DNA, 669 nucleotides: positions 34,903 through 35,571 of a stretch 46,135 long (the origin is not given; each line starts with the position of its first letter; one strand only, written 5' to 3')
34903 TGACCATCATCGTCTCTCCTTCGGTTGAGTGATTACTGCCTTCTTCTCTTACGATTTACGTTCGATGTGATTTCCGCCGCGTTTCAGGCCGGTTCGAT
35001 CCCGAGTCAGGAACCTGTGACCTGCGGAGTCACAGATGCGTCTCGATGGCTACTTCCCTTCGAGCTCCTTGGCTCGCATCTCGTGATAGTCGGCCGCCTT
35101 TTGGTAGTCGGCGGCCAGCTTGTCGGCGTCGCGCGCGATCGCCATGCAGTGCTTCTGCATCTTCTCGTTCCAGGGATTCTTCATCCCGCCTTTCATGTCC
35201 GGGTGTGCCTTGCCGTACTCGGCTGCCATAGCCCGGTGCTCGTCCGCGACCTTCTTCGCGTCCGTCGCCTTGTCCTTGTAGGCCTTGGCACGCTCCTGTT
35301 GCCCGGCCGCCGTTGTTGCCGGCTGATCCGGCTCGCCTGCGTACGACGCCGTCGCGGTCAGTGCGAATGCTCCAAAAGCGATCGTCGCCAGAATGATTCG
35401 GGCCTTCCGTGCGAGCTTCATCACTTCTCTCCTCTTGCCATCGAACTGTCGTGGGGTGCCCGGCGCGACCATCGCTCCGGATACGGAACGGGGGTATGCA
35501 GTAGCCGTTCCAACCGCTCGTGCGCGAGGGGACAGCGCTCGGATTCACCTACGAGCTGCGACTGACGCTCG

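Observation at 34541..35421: Tandem paralogous secreted His/Met-rich helical proteins of an unrecognised family, divergent from the CsoR-like regulator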

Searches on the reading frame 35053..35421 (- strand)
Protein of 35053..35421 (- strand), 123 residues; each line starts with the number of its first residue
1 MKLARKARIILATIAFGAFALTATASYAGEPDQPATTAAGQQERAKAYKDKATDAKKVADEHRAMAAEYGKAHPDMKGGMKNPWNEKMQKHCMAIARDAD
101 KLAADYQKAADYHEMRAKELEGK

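Call 3: search_protein_families(library=pfam, proteins=[window:35053-35421:-], max_evalue=10)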
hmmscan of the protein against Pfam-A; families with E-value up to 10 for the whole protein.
seq(123 aa): 1 family
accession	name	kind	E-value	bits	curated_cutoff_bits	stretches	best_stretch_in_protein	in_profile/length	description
PF25547.1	WXG100_2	-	0.59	10.5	27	1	45-120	35-105/150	WXG100 like domain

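Call 4: search_protein_families(library=ncbifam, proteins=[window:35053-35421:-], max_evalue=10)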
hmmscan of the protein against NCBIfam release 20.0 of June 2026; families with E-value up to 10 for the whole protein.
seq(123 aa): 3 families
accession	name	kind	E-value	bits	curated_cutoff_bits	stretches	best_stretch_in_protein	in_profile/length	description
NF008584.2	PRK11546.1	equivalog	0.015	15.6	200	1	5-66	3-63/145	zinc resistance sensor/chaperone ZraP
NF033885.1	conj_TraP_IncI1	equivalog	0.056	13.2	135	1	8-110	19-120/217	conjugal transfer protein TraP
NF047526.1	LIC_10421_fam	subfamily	7.3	6.7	90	1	56-110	55-108/111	LIC_10421 family protein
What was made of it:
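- On ZraP/CpxP/Spy (LTXXQ, Metal_resist): NCBIfam ZraP scores 15.6 bits against a cut-off of 200, partly over the signal peptide (call 4).
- There is a weak NCBIfam ZraP hit, E 0.015 (call 4). The ZraP hit scores 15.6 bits against a cut-off of 200 and lies partly over the signal peptide (call 4).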

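Call 7: find_homologous_proteins(query=window:35053-35421:-, max_evalue=0.01)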
Query seq(123 aa) (123 aa): 244 proteins with E <= 0.01 among 264 candidates; the best 120 are listed.
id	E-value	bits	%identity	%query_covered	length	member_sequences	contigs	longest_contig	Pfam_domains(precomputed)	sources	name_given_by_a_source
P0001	3.8e-72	258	100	100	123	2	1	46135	-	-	-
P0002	3.6e-50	187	53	83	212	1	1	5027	-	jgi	jgi:hypothetical protein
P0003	1.1e-46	176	72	100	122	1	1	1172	-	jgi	jgi:hypothetical protein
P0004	5.2e-43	164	68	100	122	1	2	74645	-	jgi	jgi:hypothetical protein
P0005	3.2e-42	161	69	100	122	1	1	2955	-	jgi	jgi:hypothetical protein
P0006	8.6e-42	160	67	100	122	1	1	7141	-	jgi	-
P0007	9.3e-42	160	74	72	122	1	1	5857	-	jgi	jgi:hypothetical protein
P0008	1.6e-41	159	67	100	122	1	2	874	-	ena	-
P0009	1.9e-41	159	67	100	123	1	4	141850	-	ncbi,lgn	-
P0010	2.7e-41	158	65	100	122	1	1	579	-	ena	-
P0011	5.4e-41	157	67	100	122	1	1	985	-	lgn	-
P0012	5.7e-41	157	67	100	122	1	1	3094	-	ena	-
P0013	6.0e-41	157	64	100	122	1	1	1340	-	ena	-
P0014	9.9e-41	157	67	100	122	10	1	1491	-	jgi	-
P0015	1.2e-40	156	67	96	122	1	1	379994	-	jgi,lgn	jgi:hypothetical protein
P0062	2.9e-38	149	63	100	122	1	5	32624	-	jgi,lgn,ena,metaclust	metaclust:\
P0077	3.3e-37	145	62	100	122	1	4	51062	-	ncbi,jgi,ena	-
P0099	1.1e-35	140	61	100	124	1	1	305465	-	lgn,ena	-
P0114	1.5e-34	137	59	98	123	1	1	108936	-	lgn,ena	-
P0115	1.7e-34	136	59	100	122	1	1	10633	-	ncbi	-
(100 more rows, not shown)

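Call 11: find_encoding_contigs(protein=P0009, flank=8000, max_places=4)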
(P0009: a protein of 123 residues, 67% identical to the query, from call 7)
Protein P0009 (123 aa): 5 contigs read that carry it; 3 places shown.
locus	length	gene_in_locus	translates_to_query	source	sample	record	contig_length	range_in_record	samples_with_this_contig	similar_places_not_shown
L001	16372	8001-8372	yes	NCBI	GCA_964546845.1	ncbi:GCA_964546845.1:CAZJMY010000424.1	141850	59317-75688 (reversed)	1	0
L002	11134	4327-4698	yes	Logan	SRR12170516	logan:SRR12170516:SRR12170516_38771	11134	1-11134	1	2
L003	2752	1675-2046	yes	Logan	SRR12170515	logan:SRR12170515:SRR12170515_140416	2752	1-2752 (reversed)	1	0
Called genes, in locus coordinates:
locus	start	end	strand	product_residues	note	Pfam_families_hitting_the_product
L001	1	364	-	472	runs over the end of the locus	PF02874:ATP-synt_ab_N, PF00006:ATP-synt_ab, PF22919:ATP-synt_VA_C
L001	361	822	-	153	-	-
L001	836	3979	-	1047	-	PF00873:ACR_tran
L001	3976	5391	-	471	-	PF25919:BSH_CusB, PF25973:BSH_CzcB, PF25869:3HB_CusB (weak), PF25954:Beta-barrel_RND_2, PF25967:RND-MFP_C (weak), PF25975:CzcB_C (weak)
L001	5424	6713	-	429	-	PF02321:OEP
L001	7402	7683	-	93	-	PF02583:Trns_repr_metal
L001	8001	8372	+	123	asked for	-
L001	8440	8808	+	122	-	-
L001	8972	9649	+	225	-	PF13521:AAA_28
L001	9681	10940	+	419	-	PF27126:NmeDI_C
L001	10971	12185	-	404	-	PF25967:RND-MFP_C (faint), PF25975:CzcB_C (weak), PF25989:YknX_C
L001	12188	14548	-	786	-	PF12704:MacB_PCD, PF02687:FtsX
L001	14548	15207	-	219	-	PF00005:ABC_tran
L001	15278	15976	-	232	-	PF04140:ICMT, PF04191:PEMT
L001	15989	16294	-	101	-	PF11666:DUF2933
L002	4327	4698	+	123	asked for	-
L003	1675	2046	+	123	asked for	-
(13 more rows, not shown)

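Call 12: find_encoding_contigs(protein=P0015, flank=8000, max_places=3)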
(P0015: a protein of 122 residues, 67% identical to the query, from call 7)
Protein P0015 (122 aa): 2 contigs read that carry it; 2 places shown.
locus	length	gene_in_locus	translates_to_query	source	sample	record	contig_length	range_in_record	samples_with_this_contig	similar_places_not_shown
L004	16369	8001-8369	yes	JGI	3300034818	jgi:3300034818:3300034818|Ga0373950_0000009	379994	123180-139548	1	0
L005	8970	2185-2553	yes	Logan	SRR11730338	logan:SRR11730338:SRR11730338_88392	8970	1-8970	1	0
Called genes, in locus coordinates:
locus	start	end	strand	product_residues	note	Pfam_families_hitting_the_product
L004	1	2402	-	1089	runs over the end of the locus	PF00873:ACR_tran, PF03176:MMPL (weak)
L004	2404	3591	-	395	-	PF25919:BSH_CusB, PF25973:BSH_CzcB, PF25869:3HB_CusB (weak), PF25944:Beta-barrel_RND, PF25954:Beta-barrel_RND_2, PF25975:CzcB_C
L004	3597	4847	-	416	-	PF02321:OEP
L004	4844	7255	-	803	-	PF00690:Cation_ATPase_N, PF00122:E1-E2_ATPase, PF00702:Hydrolase, PF12710:HAD (faint), PF13246:Cation_ATPase, PF00689:Cation_ATPase_C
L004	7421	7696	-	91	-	PF02583:Trns_repr_metal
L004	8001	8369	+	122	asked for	-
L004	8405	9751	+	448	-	PF00501:AMP-binding (faint)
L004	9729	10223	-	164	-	-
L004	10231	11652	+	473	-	PF07732:Cu-oxidase_3, PF00394:Cu-oxidase, PF07731:Cu-oxidase_2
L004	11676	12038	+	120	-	-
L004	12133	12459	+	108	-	PF13442:Cytochrome_CBB3 (faint)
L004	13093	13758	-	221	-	-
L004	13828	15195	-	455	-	PF07732:Cu-oxidase_3, PF00394:Cu-oxidase, PF07731:Cu-oxidase_2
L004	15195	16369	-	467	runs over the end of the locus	PF02321:OEP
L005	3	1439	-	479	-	?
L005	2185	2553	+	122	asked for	-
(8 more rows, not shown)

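Call 18: find_related_loci(query=A2, collection=genome_contigs, flank=10000)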
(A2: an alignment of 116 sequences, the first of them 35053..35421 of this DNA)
Query A2 (123 aa) in genome_contigs; peptide patterns used: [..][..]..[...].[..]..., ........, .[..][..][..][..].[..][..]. (x = any residue, [..] = any of these).
162 stretches matched a pattern; 12 encode a relative of the query (tblastn E <= 1e-3); 12 distinct loci.
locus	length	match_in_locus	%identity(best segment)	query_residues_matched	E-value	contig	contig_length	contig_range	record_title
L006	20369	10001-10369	67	1-123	1e-48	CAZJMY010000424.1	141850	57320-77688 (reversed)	MAG TPA_asm: uncultured Myxococcales bacterium isolate binchicken_co84_298 genome assembly, contig: k141_1846143, whole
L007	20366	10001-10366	58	1-123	8e-38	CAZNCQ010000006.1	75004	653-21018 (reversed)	MAG TPA_asm: uncultured Myxococcales bacterium isolate binchicken_co54_362 genome assembly, contig: NODE_500_length_7500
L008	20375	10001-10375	52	1-123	2e-37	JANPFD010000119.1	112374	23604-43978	MAG: Myxococcales bacterium isolate VAR_78_concoct_94_sub VAR_78_k141_216304, whole genome shotgun sequence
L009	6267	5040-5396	57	3-123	3e-35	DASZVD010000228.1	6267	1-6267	MAG TPA_asm: Steroidobacteraceae bacterium isolate SMAG_U6122 k141_150529, whole genome shotgun sequence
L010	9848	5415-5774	52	3-123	2e-31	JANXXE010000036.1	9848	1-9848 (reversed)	MAG: Myxococcales bacterium isolate GL140_2_metabat_379_sub GL140_2_k141_1250143, whole genome shotgun sequence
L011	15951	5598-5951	45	5-123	4e-29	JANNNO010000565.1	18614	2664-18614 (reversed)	MAG: Myxococcales bacterium isolate SOY_35_concoct_198_sub SOY_35_k141_2311901, whole genome shotgun sequence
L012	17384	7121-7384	59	36-122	2e-27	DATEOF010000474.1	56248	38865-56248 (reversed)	MAG TPA_asm: Polyangiales bacterium isolate SMAG_U8988 k141_185826, whole genome shotgun sequence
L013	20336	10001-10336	48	9-123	1e-21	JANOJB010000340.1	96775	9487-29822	MAG: Pseudomonadota bacterium isolate SOY_63_concoct_362_sub SOY_63_k141_1776364, whole genome shotgun sequence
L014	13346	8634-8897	47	37-123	6e-20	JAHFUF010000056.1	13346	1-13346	MAG: Blastocatellia bacterium isolate nzgw73 NODE_6182_length_13347_cov_2.861258, whole genome shotgun sequence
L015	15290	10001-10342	42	9-123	3e-19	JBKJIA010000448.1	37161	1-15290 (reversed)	MAG: Polyangiales bacterium isolate ant_bin.134 S1Ck117_188249_flag_0_multi_14.0000_len_37161, whole genome shotgun sequ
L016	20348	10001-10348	43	10-123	2e-15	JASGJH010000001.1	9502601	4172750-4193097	MAG: Myxococcales bacterium isolate 5N416 JMF-2111-06-0005.ont.bin.416_0, whole genome shotgun sequence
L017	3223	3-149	73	75-123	5e-10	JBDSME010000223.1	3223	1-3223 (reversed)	MAG: Polyangia bacterium isolate cluster1_bin.386 k127_12638114, whole genome shotgun sequence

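Call 19: search_solved_structures(query=A2, max_evalue=10, show_alignments=3)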
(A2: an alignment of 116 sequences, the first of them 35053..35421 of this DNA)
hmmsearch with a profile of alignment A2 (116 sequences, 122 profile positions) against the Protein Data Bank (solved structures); distinct sequences matched with E-value up to 10: 11.
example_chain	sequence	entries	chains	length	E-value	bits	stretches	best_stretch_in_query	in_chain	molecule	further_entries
8a3k_UNK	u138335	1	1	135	0.00027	24.8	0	36-59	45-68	sc-apCC-4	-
9r1k_A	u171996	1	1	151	0.0098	19.8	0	36-59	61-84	sc-apCC-4-A7F-1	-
9r1m_A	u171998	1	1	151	0.048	17.6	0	35-59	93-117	sc-apCC-4-LMF-1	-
9r1n_A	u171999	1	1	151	0.12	16.3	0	35-59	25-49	sc-apCC-4-DPH-2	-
9r1j_A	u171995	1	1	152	0.22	15.4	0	36-59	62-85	sc-apCC-4-NR-1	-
5los_A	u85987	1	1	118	0.27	15.1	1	34-116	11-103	PIIN_05872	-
9r1l_A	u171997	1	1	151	0.32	14.9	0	34-59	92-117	sc-apCC-4-SN38-1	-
4xxl_A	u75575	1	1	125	0.57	14.1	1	9-84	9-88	Cytochrome c class I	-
8qae_A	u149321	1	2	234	0.68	13.8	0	42-107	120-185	sc-apCC-6-SLLA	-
2vcp_D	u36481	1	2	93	0.71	13.8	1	30-65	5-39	NEURAL WISKOTT-ALDRICH SYNDROME PROTEIN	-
8xjc_A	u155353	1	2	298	7.3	10.5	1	53-91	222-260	haemophore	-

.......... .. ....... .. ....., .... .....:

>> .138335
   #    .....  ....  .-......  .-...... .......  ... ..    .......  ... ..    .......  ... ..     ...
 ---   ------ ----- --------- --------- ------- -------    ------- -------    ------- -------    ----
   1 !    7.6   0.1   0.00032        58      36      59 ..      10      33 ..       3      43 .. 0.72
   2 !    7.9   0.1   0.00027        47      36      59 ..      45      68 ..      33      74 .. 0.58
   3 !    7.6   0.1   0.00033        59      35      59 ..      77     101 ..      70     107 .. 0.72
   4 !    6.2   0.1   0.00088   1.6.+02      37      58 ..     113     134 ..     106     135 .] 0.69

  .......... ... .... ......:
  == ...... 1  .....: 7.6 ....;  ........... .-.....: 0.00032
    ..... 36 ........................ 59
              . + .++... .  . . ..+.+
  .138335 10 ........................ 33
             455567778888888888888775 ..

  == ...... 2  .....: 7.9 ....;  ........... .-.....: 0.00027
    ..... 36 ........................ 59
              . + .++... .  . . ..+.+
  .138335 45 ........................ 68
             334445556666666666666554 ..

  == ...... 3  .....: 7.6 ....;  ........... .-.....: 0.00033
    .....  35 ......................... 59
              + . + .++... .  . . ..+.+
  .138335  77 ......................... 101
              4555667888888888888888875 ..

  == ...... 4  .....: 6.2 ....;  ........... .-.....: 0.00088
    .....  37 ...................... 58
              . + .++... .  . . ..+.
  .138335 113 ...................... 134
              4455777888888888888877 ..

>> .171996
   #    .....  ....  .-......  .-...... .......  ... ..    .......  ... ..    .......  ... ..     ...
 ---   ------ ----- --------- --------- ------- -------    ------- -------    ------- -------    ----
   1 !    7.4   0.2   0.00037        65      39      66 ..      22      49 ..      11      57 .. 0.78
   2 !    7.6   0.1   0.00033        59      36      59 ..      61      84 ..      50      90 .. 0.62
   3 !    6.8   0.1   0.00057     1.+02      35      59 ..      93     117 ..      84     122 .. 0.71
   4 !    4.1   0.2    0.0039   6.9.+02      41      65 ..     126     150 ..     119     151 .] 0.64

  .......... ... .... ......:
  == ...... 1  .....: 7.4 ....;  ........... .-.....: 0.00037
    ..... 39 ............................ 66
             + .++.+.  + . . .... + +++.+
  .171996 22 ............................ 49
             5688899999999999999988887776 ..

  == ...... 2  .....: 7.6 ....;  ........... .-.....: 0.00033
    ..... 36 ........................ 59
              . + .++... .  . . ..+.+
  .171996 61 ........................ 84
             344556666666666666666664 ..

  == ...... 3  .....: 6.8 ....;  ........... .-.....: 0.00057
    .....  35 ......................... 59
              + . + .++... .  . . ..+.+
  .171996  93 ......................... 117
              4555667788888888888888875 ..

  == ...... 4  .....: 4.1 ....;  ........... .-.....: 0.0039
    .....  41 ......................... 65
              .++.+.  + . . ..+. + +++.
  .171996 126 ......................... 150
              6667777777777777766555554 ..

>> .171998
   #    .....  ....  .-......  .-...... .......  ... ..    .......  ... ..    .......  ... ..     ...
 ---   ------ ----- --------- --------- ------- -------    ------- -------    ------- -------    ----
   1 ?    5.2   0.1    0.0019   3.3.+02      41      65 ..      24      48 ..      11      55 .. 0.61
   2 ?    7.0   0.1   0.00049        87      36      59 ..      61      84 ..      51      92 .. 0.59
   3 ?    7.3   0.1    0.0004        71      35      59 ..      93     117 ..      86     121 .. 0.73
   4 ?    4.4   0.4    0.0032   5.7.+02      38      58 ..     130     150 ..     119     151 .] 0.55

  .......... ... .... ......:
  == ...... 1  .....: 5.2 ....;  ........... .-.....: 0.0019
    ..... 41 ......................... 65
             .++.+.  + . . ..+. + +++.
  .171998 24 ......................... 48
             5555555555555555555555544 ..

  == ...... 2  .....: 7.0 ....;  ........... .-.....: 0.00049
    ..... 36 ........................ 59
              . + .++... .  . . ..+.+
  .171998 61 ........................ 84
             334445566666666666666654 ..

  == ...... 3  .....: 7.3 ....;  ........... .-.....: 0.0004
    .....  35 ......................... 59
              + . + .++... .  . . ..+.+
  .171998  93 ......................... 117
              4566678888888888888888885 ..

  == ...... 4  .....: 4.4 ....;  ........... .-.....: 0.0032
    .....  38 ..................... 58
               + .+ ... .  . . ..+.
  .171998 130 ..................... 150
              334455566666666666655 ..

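Call 24: predict_structure(alignment_id=A2)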
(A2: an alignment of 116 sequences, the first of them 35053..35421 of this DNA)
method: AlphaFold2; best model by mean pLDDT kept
length: 123 residues; sequences in the alignment: 116
mean_pLDDT: 86.7   pTM: 0.64
mean pLDDT of the five models: 86.7, 85.5, 84.4, 84.3, 84.0
residues with pLDDT >= 90: 70; 70-90: 35; 50-70: 14; < 50: 4
segments of 3 or more residues with pLDDT < 50: 29-32
pLDDT, mean of each block of 10 residues (from residue 1): 73 77 58 73 98 99 95 84 90 98 99 97 89
secondary structure, 60 per line:
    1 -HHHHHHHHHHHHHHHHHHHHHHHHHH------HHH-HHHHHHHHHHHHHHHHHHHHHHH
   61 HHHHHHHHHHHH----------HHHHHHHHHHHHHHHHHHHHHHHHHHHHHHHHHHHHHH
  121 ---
elements in order: H2-27 H38-72 H83-120
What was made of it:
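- On CusF (PF11604): The AF2 model is all-helical (call 24).
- On SilE/PcoE: AF2 predicts a confident folded hairpin (call 24), which argues against disorder, but a prediction does not measure the apo state.
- On Csp copper storage proteins: The single chain has two helices (call 24).
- Checked: AlphaFold models residues 2-27 as a separate N-terminal helix of lower confidence (call 24).
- The AF2 hairpin has pLDDT 95-99 over both helices (call 24). The fold is a helical hairpin (call 24).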

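Call 25: search_protein_representatives(alignment_id=A2)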
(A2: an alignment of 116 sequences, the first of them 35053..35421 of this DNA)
Query: 116 sequences, 122 profile positions. Proteins with E-value up to 0.001 (for the whole library): 389; up to 1e-10: 111; up to 1e-30: 8. The best 150 are listed.
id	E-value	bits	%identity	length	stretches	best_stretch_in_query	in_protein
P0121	7.5e-77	272.0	-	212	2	7-119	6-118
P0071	7.3e-60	217.2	-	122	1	1-122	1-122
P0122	1.0e-51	190.9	-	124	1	1-122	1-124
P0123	9.1e-44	165.2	-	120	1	6-122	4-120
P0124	7.8e-36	139.6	-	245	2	23-122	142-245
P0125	3.3e-32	127.9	-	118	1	5-122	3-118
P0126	6.4e-32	127.0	-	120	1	8-122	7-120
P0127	8.3e-32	126.6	-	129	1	19-122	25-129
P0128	7.3e-29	117.1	-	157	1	21-120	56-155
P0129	3.9e-28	114.7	-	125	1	1-122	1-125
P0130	8.9e-27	110.4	-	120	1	11-120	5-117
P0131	2.6e-26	108.9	-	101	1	1-78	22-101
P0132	1.8e-25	106.2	-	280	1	3-75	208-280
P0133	1.9e-25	106.1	-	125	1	1-122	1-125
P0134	2.3e-25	105.8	-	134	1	5-81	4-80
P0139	8.1e-24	100.8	-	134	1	24-121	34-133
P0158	6.2e-19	85.0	-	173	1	18-122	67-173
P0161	1.1e-18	84.3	-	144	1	31-122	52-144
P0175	6.6e-17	78.5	-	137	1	29-122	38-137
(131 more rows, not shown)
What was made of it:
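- Checked: There are 244 homologues at E<=0.01 among 90% clusters (call 7) and 389 clusters at 50% identity (call 25).
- The family has 389 clusters at 50% identity (call 25).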

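Call 32: fold_search(model_id=the predicted structure, library=pdb)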
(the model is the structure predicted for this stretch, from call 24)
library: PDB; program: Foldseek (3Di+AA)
matches with E <= 10: 86; with E <= 0.001: 0
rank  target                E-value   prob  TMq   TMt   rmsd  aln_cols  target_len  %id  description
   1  6uuj_K                3.7e-01  0.54  0.34  0.28   7.9       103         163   18  Structure of PE5-PPE4-EspG3 complex from the type VII (ESX-3) secretion system, space group P212121 (released 2020-01-29)
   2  6uuj_H                4.9e-01  0.44  0.34  0.28   7.8       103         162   17  Structure of PE5-PPE4-EspG3 complex from the type VII (ESX-3) secretion system, space group P212121 (released 2020-01-29)
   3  3zbh_B                6.5e-01  0.99  0.55  0.71   4.1        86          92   13  Geobacillus thermodenitrificans EsxA crystal form I (released 2012-11-21)
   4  8qae_C                7.2e-01  0.97  0.50  0.62  12.8       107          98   16  X-ray crystal structure of a de novo designed single-chain antiparallel 6-helix alpha-helical barrel, sc-apCC-6-SLLA (released 2024-07-03)
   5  5los                  7.6e-01  0.99  0.53  0.71   4.2        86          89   21  Piriformospora indica PIIN_05872 (released 2018-05-02)
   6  3zbh_H                1.1e+00  0.97  0.53  0.69   4.4        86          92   13  Geobacillus thermodenitrificans EsxA crystal form I (released 2012-11-21)
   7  3zbh_D                1.2e+00  0.98  0.56  0.73   3.8        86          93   13  Geobacillus thermodenitrificans EsxA crystal form I (released 2012-11-21)
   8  3o9o_B                1.2e+00  0.44  0.32  0.40   6.0        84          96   12  Crystal Structure of GBS1074, an Esat-6 homologue from Group B Streptococcus (released 2010-11-10)
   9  3o9o_A                1.3e+00  0.44  0.32  0.42   6.0        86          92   12  Crystal Structure of GBS1074, an Esat-6 homologue from Group B Streptococcus (released 2010-11-10)
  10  3gvm_B                1.3e+00  0.41  0.33  0.42   6.0        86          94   12  Structure of the homodimeric WXG-100 family protein from Streptococcus agalactiae (released 2010-09-08)
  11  3zbh_C                1.4e+00  0.98  0.59  0.78   1.6        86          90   12  Geobacillus thermodenitrificans EsxA crystal form I (released 2012-11-21)
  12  3zbh_E                1.4e+00  0.97  0.54  0.71   4.1        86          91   13  Geobacillus thermodenitrificans EsxA crystal form I (released 2012-11-21)
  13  2vs0_B                1.4e+00  0.38  0.33  0.43   5.5        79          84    9  Structural analysis of homodimeric staphylococcal aureus virulence factor EsxA (released 2008-08-26)
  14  2vs0_A                1.5e+00  0.41  0.30  0.43   6.2        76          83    6  Structural analysis of homodimeric staphylococcal aureus virulence factor EsxA (released 2008-08-26)
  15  3gvm_A                1.7e+00  0.38  0.34  0.42   5.9        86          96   12  Structure of the homodimeric WXG-100 family protein from Streptococcus agalactiae (released 2010-09-08)
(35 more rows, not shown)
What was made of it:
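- On WXG100 (EsxA/EsxB): Foldseek E>0.3 (call 32).
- Closest known: WXG100 / EsxA-EsxB helical hairpins. Same: Best structural resemblance: two roughly 35-residue antiparallel helices, with TM up to 0.8 normalised to the target (call 32).
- The fold is a generic WXG100-like hairpin (call 32).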
